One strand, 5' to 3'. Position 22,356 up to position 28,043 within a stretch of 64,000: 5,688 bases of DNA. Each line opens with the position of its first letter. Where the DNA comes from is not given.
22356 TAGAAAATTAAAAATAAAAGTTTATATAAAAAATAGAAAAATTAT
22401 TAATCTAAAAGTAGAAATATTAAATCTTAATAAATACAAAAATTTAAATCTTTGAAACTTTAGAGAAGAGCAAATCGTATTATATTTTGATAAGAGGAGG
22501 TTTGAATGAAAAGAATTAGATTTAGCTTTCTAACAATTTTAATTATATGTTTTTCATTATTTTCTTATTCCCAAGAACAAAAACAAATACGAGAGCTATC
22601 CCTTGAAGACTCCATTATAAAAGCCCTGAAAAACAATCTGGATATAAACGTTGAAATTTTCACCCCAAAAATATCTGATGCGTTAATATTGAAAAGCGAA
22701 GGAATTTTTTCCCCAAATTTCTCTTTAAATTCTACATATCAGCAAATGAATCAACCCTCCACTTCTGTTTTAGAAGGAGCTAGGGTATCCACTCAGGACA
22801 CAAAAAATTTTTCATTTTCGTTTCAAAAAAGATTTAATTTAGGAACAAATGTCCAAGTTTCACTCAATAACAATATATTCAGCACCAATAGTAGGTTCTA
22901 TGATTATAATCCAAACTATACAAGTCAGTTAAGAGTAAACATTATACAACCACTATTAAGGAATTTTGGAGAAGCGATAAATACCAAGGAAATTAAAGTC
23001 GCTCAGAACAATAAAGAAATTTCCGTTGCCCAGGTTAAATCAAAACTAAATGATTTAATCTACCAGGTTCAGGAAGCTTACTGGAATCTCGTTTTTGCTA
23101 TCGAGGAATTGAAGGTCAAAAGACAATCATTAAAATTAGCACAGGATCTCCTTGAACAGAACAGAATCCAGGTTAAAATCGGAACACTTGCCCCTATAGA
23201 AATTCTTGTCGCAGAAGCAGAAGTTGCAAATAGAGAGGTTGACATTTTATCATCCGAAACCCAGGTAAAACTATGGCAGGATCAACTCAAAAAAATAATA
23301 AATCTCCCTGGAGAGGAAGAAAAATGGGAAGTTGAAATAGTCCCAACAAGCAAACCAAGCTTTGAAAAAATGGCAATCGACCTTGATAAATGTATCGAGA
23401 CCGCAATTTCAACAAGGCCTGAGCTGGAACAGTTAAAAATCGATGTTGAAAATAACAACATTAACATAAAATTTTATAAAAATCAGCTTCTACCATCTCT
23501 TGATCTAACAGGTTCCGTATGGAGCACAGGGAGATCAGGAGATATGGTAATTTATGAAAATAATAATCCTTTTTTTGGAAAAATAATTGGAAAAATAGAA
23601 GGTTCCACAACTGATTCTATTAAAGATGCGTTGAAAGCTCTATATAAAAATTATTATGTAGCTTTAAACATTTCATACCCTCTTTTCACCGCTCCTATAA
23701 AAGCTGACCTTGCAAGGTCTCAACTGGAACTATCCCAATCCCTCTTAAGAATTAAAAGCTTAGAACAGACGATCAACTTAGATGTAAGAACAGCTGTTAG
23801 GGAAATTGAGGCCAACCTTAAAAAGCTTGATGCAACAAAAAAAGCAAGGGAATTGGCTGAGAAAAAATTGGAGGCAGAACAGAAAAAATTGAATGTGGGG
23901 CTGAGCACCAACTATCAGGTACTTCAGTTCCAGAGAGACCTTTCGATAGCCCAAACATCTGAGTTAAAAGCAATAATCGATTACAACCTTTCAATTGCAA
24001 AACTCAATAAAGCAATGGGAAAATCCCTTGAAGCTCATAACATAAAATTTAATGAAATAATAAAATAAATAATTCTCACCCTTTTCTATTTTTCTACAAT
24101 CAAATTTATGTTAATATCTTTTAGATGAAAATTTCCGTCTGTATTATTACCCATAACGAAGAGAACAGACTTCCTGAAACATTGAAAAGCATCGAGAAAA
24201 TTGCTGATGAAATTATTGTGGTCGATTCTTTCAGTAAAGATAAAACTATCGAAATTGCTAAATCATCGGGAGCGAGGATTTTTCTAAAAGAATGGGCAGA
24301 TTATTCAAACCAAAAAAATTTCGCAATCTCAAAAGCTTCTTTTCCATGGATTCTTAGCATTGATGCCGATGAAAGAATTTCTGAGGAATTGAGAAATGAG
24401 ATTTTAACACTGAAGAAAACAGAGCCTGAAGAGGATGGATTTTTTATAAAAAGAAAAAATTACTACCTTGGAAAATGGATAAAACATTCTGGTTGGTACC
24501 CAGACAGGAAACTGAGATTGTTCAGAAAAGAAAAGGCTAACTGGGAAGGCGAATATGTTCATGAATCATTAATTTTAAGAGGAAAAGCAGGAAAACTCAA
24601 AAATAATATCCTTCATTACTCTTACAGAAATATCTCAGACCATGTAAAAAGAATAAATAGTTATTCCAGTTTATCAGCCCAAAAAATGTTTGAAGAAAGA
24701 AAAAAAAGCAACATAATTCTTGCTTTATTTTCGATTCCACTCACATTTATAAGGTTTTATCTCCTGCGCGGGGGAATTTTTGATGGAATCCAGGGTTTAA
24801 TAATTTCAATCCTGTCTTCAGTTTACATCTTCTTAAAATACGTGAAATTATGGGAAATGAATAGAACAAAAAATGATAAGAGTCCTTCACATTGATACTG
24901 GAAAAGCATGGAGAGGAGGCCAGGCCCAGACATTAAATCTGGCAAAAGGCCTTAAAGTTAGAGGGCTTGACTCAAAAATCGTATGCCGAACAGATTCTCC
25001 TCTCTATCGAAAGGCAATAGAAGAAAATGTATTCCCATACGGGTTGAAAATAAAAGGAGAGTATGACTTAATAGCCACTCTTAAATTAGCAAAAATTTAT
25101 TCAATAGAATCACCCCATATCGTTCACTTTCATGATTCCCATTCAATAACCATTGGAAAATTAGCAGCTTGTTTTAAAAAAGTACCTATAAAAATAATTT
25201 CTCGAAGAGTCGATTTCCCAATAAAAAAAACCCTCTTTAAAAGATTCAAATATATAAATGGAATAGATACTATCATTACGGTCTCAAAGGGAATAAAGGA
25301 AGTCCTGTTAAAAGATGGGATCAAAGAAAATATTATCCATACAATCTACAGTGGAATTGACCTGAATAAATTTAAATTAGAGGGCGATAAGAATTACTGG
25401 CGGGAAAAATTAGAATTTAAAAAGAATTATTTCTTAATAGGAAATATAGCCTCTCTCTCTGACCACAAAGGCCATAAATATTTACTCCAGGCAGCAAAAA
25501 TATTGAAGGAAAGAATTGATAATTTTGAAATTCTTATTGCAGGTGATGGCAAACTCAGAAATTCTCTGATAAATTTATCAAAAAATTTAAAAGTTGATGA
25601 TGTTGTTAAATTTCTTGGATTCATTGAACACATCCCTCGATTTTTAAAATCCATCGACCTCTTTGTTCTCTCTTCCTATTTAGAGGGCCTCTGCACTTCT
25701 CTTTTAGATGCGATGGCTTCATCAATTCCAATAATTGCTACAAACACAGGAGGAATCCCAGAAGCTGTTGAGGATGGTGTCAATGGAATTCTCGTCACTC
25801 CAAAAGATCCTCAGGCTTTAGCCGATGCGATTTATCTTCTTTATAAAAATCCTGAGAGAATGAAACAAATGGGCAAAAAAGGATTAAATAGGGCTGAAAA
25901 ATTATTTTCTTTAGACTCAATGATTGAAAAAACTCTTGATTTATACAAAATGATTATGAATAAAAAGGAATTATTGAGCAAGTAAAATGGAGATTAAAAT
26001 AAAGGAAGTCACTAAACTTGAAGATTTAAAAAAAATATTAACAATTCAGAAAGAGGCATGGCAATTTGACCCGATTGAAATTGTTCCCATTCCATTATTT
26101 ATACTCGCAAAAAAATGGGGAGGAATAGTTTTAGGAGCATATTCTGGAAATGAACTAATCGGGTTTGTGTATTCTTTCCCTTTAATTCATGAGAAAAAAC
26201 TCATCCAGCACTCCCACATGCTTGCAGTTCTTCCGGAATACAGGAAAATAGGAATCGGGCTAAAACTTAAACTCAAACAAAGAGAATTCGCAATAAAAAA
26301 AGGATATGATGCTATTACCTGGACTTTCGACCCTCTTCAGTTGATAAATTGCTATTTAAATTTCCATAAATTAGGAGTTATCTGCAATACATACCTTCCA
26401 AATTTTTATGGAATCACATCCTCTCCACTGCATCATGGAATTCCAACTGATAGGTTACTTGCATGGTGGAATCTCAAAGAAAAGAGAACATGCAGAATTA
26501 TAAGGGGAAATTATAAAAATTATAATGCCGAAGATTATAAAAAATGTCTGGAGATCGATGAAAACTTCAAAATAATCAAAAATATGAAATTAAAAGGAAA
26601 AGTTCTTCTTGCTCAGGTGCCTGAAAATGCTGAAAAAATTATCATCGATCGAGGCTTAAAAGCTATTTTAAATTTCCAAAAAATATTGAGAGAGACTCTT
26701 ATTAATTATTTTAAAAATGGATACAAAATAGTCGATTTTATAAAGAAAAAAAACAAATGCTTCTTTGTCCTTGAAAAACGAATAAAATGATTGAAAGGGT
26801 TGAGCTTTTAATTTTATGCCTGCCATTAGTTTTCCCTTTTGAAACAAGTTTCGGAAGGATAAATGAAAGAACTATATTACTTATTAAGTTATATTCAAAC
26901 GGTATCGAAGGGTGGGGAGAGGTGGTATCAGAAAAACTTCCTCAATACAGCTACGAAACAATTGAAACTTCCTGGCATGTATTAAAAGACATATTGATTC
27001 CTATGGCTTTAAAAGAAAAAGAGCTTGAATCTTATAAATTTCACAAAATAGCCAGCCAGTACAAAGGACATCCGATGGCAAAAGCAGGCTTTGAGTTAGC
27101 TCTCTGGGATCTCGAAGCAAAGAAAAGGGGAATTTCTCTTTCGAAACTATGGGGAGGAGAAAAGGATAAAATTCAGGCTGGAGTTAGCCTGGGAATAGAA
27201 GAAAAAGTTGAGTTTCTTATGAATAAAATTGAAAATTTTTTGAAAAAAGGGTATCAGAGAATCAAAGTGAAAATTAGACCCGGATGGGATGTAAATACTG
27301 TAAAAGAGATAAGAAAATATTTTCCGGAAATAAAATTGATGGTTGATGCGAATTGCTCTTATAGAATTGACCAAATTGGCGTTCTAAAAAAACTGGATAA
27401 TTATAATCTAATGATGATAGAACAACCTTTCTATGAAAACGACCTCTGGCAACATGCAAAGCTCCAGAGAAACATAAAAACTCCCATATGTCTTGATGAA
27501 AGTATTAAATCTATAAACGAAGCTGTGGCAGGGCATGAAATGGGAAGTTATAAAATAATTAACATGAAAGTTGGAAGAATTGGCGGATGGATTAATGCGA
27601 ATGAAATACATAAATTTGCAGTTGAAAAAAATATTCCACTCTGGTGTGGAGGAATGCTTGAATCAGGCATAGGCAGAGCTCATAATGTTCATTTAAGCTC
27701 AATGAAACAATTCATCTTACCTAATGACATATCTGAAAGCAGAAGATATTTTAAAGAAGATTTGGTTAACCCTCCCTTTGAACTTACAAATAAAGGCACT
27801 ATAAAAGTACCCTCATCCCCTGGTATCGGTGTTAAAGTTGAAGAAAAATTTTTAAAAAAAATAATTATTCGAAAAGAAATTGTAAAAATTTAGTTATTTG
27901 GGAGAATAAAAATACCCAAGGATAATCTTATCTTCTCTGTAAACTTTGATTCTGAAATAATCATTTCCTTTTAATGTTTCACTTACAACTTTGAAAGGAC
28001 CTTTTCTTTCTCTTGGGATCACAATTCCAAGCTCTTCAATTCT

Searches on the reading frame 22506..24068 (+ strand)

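Call 86: search_protein_families(library=pfam, proteins=[window:22506-24068:+], max_evalue=1e-8)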
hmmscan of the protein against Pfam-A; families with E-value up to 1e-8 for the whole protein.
window:22506-24068:+ (520 aa): 1 family
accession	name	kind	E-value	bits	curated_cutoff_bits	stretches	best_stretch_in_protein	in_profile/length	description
PF02321.23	OEP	-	1.4e-46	159.1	22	2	293-505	1-187/187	Outer membrane efflux protein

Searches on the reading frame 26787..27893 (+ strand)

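Call 65: search_protein_families(library=pfam, proteins=[window:26787-27893:+], max_evalue=0.000001)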
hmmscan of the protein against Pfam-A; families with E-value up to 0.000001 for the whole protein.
window:26787-27893:+ (368 aa): 2 families
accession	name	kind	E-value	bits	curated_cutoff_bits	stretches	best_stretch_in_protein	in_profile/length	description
PF13378.12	MR_MLE_C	-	1.4e-40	139.8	29.4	1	148-354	6-218/219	Enolase C-terminal domain-like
PF02746.21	MR_MLE_N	-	2.3e-13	50.8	22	1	14-123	13-117/117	Mandelate racemase / muconate lactonizing enzyme, N-terminal domain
